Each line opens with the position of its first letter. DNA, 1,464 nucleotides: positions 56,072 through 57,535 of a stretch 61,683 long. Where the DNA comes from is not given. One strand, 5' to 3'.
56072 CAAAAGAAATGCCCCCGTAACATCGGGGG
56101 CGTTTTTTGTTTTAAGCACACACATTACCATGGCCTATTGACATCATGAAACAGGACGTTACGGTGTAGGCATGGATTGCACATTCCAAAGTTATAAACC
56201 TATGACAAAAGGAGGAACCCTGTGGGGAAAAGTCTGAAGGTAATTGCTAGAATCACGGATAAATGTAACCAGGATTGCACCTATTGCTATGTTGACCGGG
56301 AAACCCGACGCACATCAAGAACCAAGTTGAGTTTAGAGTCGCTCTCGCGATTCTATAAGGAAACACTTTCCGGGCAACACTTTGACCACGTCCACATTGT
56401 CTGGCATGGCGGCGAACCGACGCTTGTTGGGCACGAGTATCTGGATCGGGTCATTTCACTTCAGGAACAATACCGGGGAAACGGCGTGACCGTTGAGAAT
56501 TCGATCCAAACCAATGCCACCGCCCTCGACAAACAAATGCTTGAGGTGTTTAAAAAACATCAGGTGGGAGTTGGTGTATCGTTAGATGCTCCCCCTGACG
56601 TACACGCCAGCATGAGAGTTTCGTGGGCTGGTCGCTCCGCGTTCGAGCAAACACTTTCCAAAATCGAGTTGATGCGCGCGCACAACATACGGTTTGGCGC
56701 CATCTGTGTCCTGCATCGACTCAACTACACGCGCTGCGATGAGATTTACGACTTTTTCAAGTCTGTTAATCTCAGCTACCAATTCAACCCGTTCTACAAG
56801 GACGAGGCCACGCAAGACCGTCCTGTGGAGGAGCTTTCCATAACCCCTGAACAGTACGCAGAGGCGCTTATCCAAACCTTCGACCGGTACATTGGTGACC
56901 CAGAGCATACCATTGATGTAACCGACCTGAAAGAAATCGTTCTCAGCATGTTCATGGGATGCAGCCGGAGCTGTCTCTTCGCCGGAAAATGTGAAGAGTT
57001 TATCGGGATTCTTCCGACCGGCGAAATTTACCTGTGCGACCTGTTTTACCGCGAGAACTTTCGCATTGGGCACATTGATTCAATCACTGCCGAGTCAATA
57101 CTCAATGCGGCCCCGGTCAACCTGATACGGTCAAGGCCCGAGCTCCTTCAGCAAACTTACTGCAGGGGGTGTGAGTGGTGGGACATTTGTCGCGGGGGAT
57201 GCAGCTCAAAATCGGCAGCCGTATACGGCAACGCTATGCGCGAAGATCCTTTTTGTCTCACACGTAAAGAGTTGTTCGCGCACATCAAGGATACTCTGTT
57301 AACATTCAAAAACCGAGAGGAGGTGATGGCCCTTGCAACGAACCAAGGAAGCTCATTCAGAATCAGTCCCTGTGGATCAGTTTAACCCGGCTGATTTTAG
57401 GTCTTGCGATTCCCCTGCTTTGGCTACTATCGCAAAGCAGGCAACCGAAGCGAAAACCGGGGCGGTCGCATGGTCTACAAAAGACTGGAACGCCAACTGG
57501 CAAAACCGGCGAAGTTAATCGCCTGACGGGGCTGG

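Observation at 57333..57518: Putative precursor core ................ shares residue types with darobactin/cyclophane-type cores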

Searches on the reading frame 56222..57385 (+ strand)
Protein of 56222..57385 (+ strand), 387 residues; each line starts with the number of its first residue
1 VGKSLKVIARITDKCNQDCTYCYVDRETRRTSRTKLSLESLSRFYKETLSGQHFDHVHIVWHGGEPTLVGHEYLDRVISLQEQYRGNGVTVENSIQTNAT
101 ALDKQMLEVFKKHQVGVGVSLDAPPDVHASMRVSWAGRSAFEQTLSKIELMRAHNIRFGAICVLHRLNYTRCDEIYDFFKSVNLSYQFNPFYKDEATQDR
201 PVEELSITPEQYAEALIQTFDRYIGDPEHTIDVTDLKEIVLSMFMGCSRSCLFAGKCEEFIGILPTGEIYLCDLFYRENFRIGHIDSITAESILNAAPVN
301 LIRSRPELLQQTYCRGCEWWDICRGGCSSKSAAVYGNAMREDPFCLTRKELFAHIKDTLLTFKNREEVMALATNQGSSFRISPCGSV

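Call 3: search_protein_families(library=pfam, proteins=[window:56222-57385:+], max_evalue=0.01)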
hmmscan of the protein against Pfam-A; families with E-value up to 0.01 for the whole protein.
window:56222-57385:+ (387 aa): 3 families
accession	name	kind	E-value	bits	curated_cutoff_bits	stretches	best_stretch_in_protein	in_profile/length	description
PF04055.27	Radical_SAM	-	3.8e-18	66.7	29.5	1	11-178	3-165/166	Radical SAM superfamily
PF13186.11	SPASM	-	6.2e-05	23.6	21.5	1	259-318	6-67/67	Iron-sulfur cluster-binding domain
PF13353.11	Fer4_12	-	0.0088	16.8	22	0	13-120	13-116/137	4Fe-4S single cluster domain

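Call 4: search_protein_families(library=ncbifam, proteins=[window:56222-57385:+], max_evalue=0.01)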
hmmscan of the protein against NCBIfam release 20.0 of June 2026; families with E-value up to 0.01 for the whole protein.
window:56222-57385:+ (387 aa): 72 families (the best 25 are shown)
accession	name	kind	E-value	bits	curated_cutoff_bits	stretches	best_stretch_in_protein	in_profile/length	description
TIGR03942.1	sulfatase_rSAM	equivalog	3.8e-73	246.6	349.45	1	11-362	7-360/363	anaerobic sulfatase maturase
NF041298.1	rSAM_mat_DynA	equivalog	1.7e-69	234.5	450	1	10-359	6-353/356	dynobactin maturation radical SAM/SPASM protein DynA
NF041300.1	rSAM_mat_DarW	exception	4.2e-49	167.5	650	1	3-370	39-409/415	radical SAM/SPASM peptide maturase DarW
NF010321.0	PRK13758.1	equivalog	7.6e-47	160.2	441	1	8-356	8-359/370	anaerobic sulfatase-maturase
NF038005.1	rSAM_mat_DarE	equivalog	6.3e-44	150.4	650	1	4-358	73-431/432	darobactin maturation radical SAM/SPASM protein DarE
NF041707.1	rSAM_YhhB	equivalog_domain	7.6e-43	146.8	445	1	7-360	4-366/369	cyclophane-forming radical SAM/SPASM peptide maturase YhhB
TIGR04083.1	rSAM_pep_methan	hypoth_equivalog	7.4e-41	140.3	300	1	12-360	7-344/376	TIGR04083 family peptide-modifying radical SAM enzyme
NF041718.1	rSAM_phane_AMC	equivalog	3.8e-40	138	425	1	7-185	8-181/362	cyclophane-forming radical SAM peptide maturase AmcB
NF010308.0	PRK13745.1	equivalog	3.6e-38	131.6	484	1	11-358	20-384/412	anaerobic sulfatase-maturation protein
TIGR04163.1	rSAM_cobopep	equivalog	1.3e-35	123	375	1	11-351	70-411/428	peptide-modifying radical SAM enzyme CbpB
TIGR04261.1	rSAM_GlyRichRpt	subfamily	4.2e-35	121.4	310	1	12-239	4-232/363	cyclophane-forming radical SAM/SPASM peptide maturase GrrM/OscB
TIGR04269.1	SAM_SPASM_FxsB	subfamily_domain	6.2e-32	111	370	1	7-330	4-336/363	FxsB family cyclophane-forming radical SAM/SPASM peptide maturase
TIGR03906.1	quino_hemo_SAM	equivalog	6.9e-29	100.8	453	1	7-339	96-426/467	quinohemoprotein amine dehydrogenase maturation protein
NF047865.1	rSAM_PapB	equivalog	3.5e-28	98.8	340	1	10-337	8-326/330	PapB family radical SAM/SPASM ranthipeptide maturase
TIGR04496.1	rSAM_XyeB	equivalog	5.9e-27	94.4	450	1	3-361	2-371/385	cyclophane-forming radical SAM/SPASM peptide maturase XyeB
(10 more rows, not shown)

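Call 6: find_homologous_proteins(query=window:56222-57385:+, max_evalue=1e-20)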
Query window:56222-57385:+ (387 aa): 269 proteins with E <= 1e-20 among 2272 candidates; the best 120 are listed.
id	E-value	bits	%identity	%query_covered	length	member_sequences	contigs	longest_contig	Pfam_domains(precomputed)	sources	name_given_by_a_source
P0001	5.7e-267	903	100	100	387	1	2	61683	PF04055.28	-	-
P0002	1.2e-199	681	73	100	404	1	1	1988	PF13186.12,PF04055.28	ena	-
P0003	9.4e-164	563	63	96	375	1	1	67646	PF04055.28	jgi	jgi:uncharacterized protein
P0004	9.6e-160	550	61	98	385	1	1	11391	PF04055.28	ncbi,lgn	-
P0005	3.4e-149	515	56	99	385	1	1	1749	PF13186.12,PF04055.28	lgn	-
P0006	2.2e-142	493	55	99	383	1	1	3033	PF04055.28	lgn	-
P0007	4.4e-137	475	55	95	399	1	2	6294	PF04055.28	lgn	-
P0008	2.5e-136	473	55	91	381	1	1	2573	PF13186.12,PF04055.28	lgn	-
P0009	1.7e-132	460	55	90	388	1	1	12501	PF13186.12,PF04055.28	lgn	-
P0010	5.3e-129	449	53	93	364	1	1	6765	PF13186.12,PF04055.28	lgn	-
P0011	2.4e-128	446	49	99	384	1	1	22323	PF13186.12,PF04055.28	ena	-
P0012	1.1e-126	441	49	95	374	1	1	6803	PF04055.28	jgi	jgi:uncharacterized protein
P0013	4.2e-126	439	52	94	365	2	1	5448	PF04055.28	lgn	-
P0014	1.1e-118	415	50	94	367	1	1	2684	PF04055.28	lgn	-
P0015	4.2e-118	413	49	94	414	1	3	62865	PF04055.28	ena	-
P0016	6.9e-116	405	48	93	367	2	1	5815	PF04055.28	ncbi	-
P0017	3.3e-88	314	54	67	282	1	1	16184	PF04055.28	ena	-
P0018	3.7e-55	205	32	91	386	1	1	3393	PF13186.12,PF04055.28,PF13353.12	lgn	-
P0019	3.7e-55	205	31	93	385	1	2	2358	PF13186.12,PF04055.28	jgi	-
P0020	5.4e-53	198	33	93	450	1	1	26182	PF13186.12,PF04055.28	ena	-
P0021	4.4e-51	192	34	92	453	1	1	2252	PF13186.12,PF04055.28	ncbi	-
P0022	7.6e-51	191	32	90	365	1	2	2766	PF13186.12,PF04055.28,PF13353.12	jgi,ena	-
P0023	7.8e-51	191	30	91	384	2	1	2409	PF13186.12,PF04055.28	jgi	jgi:uncharacterized protein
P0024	1.6e-50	190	30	91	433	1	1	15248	PF13186.12,PF04055.28,PF02810.22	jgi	-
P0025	4.0e-50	189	31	93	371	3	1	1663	PF13186.12,PF04055.28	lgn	-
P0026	1.0e-49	188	31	93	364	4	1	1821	PF04055.28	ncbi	-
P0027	2.4e-49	186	30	93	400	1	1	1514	PF13186.12,PF04055.28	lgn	-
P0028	3.1e-49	186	31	91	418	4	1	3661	PF13186.12,PF04055.28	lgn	-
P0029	4.3e-49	186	31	95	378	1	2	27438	PF13186.12,PF04055.28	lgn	-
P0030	1.1e-48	184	33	92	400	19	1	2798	PF13186.12,PF04055.28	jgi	jgi:uncharacterized protein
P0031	4.6e-48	182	30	90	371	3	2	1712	PF13186.12,PF04055.28,PF13353.12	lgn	-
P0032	7.6e-48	181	31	93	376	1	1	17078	PF13186.12,PF04055.28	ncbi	-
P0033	7.8e-48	181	32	93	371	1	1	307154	PF13186.12,PF04055.28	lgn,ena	-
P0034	1.3e-47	181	29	91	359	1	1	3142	PF13186.12,PF04055.28,PF13353.12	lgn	-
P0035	2.1e-47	180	30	94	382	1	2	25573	PF13186.12,PF04055.28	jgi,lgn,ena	-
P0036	1.7e-46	177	32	81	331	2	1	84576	PF13186.12,PF04055.28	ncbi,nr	ncbi:radical SAM protein, partial [Patescibacteria group bacterium]|nr:radical SAM protein [Patescib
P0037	1.8e-46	177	29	93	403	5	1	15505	PF13186.12,PF04055.28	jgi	-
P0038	2.2e-46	177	30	93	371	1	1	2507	PF04055.28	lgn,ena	-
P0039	6.1e-46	175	28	95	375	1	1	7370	PF13186.12,PF04055.28,PF13353.12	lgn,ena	-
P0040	6.8e-46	175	30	92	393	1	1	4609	PF13186.12,PF04055.28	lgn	-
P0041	1.2e-45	174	29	90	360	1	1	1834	PF13186.12,PF04055.28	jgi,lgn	-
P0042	3.1e-45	173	29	92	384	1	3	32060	PF13186.12,PF04055.28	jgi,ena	-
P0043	6.0e-45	172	30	83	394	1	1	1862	PF13186.12,PF04055.28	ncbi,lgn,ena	-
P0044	6.5e-45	172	29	90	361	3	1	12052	PF13186.12,PF04055.28,PF13353.12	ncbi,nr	ncbi:SPASM domain-containing protein [Patescibacteria group bacterium]|nr:SPASM domain-containing pr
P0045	6.7e-45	172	31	91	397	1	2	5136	PF13186.12,PF04055.28,PF13353.12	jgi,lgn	-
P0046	1.2e-44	171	29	91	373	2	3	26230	PF04055.28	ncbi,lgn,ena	-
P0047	7.9e-44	168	29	93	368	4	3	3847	PF13186.12,PF04055.28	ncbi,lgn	-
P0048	8.1e-44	168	30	93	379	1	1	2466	PF13186.12,PF04055.28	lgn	-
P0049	1.1e-43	168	28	91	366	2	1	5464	PF13186.12,PF04055.28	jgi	-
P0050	1.6e-43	167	28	98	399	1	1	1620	PF04055.28,PF13353.12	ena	-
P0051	1.6e-43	167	29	93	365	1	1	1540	PF13186.12,PF04055.28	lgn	-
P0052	1.7e-43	167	27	93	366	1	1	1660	PF13186.12,PF04055.28,PF13353.12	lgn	-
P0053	1.8e-43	167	29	93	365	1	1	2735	PF04055.28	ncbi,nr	ncbi:MAG: SPASM domain-containing protein [Nanoarchaeota archaeon]|nr:SPASM domain-containing protei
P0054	4.5e-43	166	32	89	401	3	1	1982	PF13186.12,PF04055.28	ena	-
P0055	1.6e-42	164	28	94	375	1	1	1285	PF13186.12,PF04055.28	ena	-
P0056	3.2e-42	163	29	91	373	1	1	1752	PF13186.12,PF04055.28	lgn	-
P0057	4.0e-42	163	27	91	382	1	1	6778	PF13186.12,PF04055.28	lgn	-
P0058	8.6e-42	161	29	91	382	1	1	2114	PF13186.12,PF04055.28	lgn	-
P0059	2.7e-41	160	30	96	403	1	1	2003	PF04055.28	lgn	-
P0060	3.2e-41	160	28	83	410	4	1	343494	PF13186.12,PF04055.28,PF13353.12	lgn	-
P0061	4.0e-41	159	32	89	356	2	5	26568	PF13186.12,PF04055.28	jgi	jgi:uncharacterized protein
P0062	4.8e-41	159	30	90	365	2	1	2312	PF13186.12,PF04055.28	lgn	-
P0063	9.3e-41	158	30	81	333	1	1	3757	PF13186.12,PF04055.28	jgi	-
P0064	9.9e-41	158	28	95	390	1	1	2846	PF13186.12,PF04055.28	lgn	-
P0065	1.0e-40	158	31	94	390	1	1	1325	PF13186.12,PF04055.28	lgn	-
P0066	1.2e-40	158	28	93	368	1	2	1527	PF13186.12,PF04055.28,PF13353.12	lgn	-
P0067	2.0e-40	157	28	91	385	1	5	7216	PF13186.12,PF04055.28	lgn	-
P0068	4.1e-40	156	30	89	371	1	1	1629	PF13186.12,PF04055.28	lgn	-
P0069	7.1e-40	155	29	90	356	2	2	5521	PF13186.12,PF04055.28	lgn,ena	-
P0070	7.8e-40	155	28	94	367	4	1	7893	PF13186.12,PF04055.28,PF13353.12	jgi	-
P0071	1.4e-39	154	29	90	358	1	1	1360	PF13186.12,PF04055.28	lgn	-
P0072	1.7e-39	154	27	95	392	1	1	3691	PF13186.12,PF04055.28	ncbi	-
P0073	2.5e-39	153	30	90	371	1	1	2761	PF13186.12,PF04055.28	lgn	-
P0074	2.7e-39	153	27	84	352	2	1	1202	PF13186.12,PF04055.28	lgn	-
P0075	3.2e-39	153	28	91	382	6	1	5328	PF13186.12,PF04055.28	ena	-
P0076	1.3e-38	151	30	90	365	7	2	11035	PF13186.12,PF04055.28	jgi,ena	-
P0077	1.4e-38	151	29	93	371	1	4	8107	PF04055.28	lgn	-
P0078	1.7e-38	151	27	92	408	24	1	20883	PF13186.12,PF04055.28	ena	-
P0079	2.4e-38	150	26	84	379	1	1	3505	PF13186.12,PF04055.28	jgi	jgi:uncharacterized protein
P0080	3.8e-38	149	26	94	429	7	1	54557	PF13186.12,PF04055.28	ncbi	-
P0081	4.2e-38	149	30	86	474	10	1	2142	PF13186.12,PF04055.28,PF02810.22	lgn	-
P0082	4.6e-38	149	28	90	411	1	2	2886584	PF13186.12,PF04055.28,PF13353.12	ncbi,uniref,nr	ncbi:anaerobic sulfatase maturase [Vibrio superstes]|uniref:Anaerobic sulfatase maturase n=1 Tax=Vib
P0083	6.6e-38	149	26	91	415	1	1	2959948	PF13186.12,PF04055.28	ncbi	ncbi:anaerobic sulfatase maturase [Vibrio comitans]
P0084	8.1e-38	148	30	83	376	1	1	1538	PF13186.12,PF04055.28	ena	-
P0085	8.9e-38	148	28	92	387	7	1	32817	PF13186.12,PF04055.28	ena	-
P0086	1.0e-37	148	30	81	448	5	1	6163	PF13186.12,PF04055.28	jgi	-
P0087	1.6e-37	147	28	88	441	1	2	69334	PF13186.12,PF04055.28,PF02810.22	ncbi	ncbi:MAG: anaerobic sulfatase maturase [Ferrimicrobium sp.]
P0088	1.8e-37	147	27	94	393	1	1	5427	PF04055.28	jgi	jgi:uncharacterized protein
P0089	2.2e-37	147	26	92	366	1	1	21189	PF13186.12,PF04055.28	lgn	-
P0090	3.6e-37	146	26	83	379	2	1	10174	PF13186.12,PF04055.28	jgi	jgi:uncharacterized protein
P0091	3.7e-37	146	27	94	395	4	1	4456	PF13186.12,PF04055.28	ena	-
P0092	6.1e-37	146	27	91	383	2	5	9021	PF13186.12,PF04055.28,PF13353.12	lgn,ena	-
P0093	7.3e-37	145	30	92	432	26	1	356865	PF13186.12,PF04055.28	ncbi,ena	-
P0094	1.2e-36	145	27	94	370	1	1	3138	PF04055.28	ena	-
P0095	1.6e-36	144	27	91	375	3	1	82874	PF13186.12,PF04055.28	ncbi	-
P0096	3.7e-36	143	26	91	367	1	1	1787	PF13186.12,PF04055.28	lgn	-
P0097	4.0e-36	143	25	92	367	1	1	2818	PF13186.12,PF04055.28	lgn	-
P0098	4.3e-36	143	30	93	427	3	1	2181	PF04055.28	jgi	jgi:uncharacterized protein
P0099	4.7e-36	143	26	91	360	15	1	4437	PF13186.12,PF04055.28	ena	-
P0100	5.6e-36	142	28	91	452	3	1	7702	PF13186.12,PF04055.28,PF02810.22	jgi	jgi:uncharacterized protein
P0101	1.1e-35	141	28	91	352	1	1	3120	PF13186.12,PF04055.28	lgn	-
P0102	1.6e-35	141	26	90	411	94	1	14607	PF13186.12,PF04055.28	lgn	-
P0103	1.6e-35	141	29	88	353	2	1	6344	PF13186.12,PF04055.28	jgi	jgi:uncharacterized protein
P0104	1.7e-35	141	27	92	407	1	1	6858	PF13186.12,PF04055.28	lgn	-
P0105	2.0e-35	141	29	85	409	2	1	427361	PF04055.28,PF13353.12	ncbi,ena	-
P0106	2.4e-35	140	28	90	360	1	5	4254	PF13186.12,PF04055.28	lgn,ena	-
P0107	2.7e-35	140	26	83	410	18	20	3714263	PF13186.12,PF04055.28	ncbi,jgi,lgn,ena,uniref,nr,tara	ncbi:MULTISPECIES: anaerobic sulfatase maturase [unclassified Pseudoalteromonas]|uniref:anaerobic su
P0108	2.7e-35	140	28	91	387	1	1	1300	PF13186.12,PF04055.28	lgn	-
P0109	3.2e-35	140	28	96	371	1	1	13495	PF04055.28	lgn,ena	-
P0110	3.2e-35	140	26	91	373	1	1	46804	PF04055.28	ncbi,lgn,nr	ncbi:radical SAM protein [Candidatus Wolfebacteria bacterium]|nr:radical SAM protein [Candidatus Wol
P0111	3.2e-35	140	26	90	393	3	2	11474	PF13186.12,PF04055.28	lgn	-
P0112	3.6e-35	140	26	94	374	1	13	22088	PF13186.12,PF04055.28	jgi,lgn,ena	-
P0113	3.9e-35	140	26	91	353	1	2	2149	PF13186.12,PF04055.28,PF13353.12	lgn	-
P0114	4.7e-35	139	26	93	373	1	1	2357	PF13186.12,PF04055.28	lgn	-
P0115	4.9e-35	139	27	88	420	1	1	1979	PF13186.12,PF04055.28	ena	-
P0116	4.9e-35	139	27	91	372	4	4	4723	PF04055.28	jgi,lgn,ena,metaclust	metaclust:\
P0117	5.1e-35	139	27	92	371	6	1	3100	PF13186.12,PF04055.28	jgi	jgi:uncharacterized protein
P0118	5.1e-35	139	26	93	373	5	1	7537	PF13186.12,PF04055.28,PF13353.12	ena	-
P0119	6.0e-35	139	29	83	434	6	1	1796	PF13186.12,PF04055.28,PF13353.12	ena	-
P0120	7.0e-35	139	27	96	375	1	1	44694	PF13186.12,PF04055.28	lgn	-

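Call 8: find_encoding_contigs(protein=P0002, flank=3000, max_places=2)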
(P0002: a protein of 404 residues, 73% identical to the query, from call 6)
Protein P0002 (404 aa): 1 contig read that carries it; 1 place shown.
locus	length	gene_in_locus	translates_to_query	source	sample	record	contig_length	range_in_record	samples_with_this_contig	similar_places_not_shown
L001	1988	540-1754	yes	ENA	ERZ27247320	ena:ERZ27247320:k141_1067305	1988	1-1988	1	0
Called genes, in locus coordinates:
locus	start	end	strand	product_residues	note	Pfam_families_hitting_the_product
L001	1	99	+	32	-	?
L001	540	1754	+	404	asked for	PF04055:Radical_SAM, PF13186:SPASM (weak)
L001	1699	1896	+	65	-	-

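Call 9: find_encoding_contigs(protein=P0003, flank=4000, max_places=2)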
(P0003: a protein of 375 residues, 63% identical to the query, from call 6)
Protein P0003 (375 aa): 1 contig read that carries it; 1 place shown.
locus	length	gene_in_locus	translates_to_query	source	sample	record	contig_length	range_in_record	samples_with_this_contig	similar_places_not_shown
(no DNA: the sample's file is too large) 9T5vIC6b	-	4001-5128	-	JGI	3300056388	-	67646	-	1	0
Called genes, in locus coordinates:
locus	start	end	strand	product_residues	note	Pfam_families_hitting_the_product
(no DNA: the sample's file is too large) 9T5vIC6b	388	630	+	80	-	PF01165:Ribosomal_S21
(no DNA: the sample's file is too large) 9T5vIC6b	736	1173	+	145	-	PF09424:YqeY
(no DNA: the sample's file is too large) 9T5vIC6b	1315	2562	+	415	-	PF11104:PilM_2 (faint), PF02491:SHS2_FTSA, PF06723:MreB_Mbl, PF14450:FtsA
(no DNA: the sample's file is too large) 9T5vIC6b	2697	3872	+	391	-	PF00091:Tubulin, PF12327:FtsZ_C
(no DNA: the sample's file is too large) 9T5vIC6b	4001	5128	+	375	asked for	PF04055:Radical_SAM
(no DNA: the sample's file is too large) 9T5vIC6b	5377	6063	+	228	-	-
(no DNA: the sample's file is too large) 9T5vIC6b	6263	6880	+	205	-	PF00156:Pribosyltran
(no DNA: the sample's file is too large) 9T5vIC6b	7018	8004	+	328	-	PF01180:DHO_dh (weak)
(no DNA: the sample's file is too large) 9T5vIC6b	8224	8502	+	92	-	PF12773:DZR (faint), PF13240:Zn_Ribbon_1 (faint)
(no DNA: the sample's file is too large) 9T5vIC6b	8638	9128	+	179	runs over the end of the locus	PF00300:His_Phos_1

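Call 10: find_encoding_contigs(protein=P0004, flank=4000, max_places=2)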
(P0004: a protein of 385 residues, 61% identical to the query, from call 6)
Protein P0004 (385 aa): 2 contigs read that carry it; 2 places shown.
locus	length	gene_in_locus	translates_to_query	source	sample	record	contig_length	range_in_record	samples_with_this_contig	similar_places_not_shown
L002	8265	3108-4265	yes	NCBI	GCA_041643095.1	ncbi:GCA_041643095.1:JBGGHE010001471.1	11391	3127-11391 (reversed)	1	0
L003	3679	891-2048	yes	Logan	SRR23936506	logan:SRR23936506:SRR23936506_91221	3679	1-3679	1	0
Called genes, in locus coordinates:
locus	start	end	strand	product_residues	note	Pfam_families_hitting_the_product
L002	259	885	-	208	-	PF13485:Peptidase_MA_2 (faint)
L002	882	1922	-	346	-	-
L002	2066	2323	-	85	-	PF01541:GIY-YIG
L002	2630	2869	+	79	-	-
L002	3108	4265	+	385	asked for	PF04055:Radical_SAM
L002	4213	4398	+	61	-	-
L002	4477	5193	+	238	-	-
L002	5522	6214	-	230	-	PF01541:GIY-YIG, PF18899:DUF5655 (weak)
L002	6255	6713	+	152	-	-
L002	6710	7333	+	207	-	PF00081:Sod_Fe_N, PF02777:Sod_Fe_C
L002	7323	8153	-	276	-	PF00551:Formyl_trans_N, PF02911:Formyl_trans_C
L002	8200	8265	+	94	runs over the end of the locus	-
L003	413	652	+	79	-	-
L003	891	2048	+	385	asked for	PF04055:Radical_SAM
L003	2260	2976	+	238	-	-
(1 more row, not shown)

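Call 15: find_encoding_contigs(protein=P0006, flank=3000, max_places=1)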
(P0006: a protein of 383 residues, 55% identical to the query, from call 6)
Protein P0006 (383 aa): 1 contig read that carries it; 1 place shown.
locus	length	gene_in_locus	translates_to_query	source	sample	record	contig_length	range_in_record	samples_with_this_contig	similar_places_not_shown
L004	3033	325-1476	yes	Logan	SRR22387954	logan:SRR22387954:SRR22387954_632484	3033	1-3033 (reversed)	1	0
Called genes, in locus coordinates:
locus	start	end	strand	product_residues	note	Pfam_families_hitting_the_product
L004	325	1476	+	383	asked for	PF04055:Radical_SAM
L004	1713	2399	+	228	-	-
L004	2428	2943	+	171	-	PF13328:HD_4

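Call 16: find_encoding_contigs(protein=P0007, flank=3000, max_places=1)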
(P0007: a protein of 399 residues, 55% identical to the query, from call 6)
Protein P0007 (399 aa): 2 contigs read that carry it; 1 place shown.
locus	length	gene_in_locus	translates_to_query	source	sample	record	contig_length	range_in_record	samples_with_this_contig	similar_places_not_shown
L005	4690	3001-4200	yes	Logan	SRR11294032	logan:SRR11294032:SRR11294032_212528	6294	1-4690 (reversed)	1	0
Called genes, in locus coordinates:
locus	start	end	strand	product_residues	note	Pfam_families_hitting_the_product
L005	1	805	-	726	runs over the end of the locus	PF00580:UvrD-helicase, PF13245:AAA_19, PF13361:UvrD_C (weak), PF13538:UvrD_C_2 (faint)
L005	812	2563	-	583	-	PF21818:DUF6884, PF01702:TGT (faint)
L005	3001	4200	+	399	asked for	PF04055:Radical_SAM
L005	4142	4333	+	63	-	-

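Call 17: find_encoding_contigs(protein=P0009, flank=3000, max_places=1)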
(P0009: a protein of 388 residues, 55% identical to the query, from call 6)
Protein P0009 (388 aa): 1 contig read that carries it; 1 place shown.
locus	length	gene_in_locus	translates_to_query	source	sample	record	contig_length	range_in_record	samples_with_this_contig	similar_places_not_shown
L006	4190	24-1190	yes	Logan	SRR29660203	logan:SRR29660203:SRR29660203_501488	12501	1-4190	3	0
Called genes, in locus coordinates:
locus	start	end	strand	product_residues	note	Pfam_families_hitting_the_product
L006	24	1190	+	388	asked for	PF04055:Radical_SAM, PF13186:SPASM (weak)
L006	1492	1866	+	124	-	-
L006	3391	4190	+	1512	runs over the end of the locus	PF07732:Cu-oxidase_3, PF07731:Cu-oxidase_2, PF00264:Tyrosinase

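Call 18: find_encoding_contigs(protein=P0011, flank=3000, max_places=1)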
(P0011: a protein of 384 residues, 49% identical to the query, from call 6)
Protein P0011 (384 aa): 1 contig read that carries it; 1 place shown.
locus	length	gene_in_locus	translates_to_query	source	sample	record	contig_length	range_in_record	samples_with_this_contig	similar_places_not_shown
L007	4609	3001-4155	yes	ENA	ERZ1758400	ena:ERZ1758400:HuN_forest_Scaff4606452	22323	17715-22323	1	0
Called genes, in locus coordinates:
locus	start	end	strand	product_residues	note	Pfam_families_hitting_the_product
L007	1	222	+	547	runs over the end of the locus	PF16927:HisKA_7TM, PF00512:HisKA, PF02518:HATPase_c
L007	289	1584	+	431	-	PF13567:DUF4131, PF03772:Competence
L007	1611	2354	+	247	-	PF00160:Pro_isomerase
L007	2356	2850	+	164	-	PF00334:NDK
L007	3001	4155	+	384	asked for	PF04055:Radical_SAM, PF13186:SPASM (weak)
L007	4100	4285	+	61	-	-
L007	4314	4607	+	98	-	?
